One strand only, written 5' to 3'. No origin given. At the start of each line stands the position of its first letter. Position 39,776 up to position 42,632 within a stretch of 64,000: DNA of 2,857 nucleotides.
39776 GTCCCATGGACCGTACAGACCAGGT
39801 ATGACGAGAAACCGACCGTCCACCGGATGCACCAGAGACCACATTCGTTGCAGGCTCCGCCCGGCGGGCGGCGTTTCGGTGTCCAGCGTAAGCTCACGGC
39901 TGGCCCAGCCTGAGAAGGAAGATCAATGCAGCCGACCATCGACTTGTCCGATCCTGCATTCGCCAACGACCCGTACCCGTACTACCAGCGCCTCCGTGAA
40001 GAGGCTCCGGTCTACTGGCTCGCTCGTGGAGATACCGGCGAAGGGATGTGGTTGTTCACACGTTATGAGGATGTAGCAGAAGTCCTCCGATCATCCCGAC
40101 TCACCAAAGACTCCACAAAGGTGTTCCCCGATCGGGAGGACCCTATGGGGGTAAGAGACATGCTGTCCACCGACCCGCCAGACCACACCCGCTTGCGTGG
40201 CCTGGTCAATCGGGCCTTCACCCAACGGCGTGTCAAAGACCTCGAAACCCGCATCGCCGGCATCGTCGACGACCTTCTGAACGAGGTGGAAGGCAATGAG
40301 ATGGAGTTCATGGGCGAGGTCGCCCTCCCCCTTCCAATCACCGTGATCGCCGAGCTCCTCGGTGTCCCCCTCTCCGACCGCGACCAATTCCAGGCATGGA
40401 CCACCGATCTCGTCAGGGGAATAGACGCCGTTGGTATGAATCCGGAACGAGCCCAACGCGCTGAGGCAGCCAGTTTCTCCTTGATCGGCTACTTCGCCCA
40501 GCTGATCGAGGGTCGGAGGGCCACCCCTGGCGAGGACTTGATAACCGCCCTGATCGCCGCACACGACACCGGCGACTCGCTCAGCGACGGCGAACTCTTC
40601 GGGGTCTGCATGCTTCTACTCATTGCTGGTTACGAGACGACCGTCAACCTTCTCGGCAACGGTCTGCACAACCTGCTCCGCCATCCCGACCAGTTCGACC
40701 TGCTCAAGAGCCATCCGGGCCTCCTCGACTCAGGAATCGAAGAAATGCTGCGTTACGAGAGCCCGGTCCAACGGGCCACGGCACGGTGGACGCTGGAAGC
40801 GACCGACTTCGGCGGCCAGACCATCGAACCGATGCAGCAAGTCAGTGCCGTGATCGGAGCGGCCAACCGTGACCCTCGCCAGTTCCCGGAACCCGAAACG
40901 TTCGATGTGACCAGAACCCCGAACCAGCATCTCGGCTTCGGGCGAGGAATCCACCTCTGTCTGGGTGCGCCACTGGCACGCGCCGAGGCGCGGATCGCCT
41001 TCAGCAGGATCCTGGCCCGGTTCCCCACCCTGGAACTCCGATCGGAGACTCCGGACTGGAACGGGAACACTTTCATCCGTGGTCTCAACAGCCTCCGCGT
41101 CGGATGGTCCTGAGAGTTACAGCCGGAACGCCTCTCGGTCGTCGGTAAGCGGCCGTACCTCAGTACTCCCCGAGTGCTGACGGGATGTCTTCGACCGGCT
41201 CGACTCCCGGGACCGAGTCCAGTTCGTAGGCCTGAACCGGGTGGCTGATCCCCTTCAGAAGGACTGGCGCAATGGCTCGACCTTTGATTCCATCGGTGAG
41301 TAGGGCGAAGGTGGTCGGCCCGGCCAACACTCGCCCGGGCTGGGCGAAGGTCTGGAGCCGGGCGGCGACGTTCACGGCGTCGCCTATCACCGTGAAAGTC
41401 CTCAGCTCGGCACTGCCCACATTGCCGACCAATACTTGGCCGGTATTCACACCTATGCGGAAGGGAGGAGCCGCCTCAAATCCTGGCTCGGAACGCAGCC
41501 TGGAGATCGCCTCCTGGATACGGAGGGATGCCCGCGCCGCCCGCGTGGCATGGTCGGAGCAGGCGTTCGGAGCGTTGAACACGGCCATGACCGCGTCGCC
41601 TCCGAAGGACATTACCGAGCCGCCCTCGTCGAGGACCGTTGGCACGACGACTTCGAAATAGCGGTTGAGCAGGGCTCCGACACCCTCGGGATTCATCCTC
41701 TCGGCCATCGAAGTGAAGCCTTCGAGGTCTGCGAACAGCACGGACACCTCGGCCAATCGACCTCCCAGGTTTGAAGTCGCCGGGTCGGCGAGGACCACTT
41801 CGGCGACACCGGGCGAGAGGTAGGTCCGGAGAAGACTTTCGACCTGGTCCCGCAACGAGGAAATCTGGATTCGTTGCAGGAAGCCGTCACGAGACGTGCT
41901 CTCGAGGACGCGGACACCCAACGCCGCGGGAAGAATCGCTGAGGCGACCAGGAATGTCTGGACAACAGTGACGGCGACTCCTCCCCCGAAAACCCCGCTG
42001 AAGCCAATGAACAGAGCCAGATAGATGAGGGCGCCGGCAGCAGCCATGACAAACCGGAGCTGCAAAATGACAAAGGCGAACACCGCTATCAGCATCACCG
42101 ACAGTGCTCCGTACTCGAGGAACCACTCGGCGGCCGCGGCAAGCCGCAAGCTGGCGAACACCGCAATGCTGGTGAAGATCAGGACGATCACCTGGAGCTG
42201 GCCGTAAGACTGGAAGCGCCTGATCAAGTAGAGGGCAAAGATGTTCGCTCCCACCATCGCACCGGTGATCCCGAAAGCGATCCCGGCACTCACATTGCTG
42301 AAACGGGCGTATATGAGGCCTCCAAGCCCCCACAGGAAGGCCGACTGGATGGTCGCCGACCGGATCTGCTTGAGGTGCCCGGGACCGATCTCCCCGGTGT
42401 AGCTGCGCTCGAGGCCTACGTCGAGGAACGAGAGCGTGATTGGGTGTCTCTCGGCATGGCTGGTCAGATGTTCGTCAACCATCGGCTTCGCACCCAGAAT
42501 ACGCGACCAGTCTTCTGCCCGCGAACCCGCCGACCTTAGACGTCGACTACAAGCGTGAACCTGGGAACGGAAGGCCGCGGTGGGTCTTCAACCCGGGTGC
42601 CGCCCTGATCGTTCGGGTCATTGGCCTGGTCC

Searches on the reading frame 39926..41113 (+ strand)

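Call 92: search_protein_families(library=pfam, proteins=[window:39926-41113:+], max_evalue=0.00001)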
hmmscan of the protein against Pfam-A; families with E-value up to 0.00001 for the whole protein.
window:39926-41113:+ (395 aa): 1 family
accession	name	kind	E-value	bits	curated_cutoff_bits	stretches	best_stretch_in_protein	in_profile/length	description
PF00067.27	p450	-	9.7e-33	114.1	22.8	1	189-369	219-435/462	Cytochrome P450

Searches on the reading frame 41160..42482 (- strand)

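Call 92: search_protein_families(library=pfam, proteins=[window:41160-42482:-], max_evalue=0.00001)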
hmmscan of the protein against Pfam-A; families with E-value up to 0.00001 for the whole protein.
window:41160-42482:- (440 aa): 1 family
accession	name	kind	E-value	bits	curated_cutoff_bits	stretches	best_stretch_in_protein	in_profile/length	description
PF00211.25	Guanylate_cyc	-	2.4e-22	79.9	21.9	1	244-420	7-180/183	Adenylate and Guanylate cyclase catalytic domain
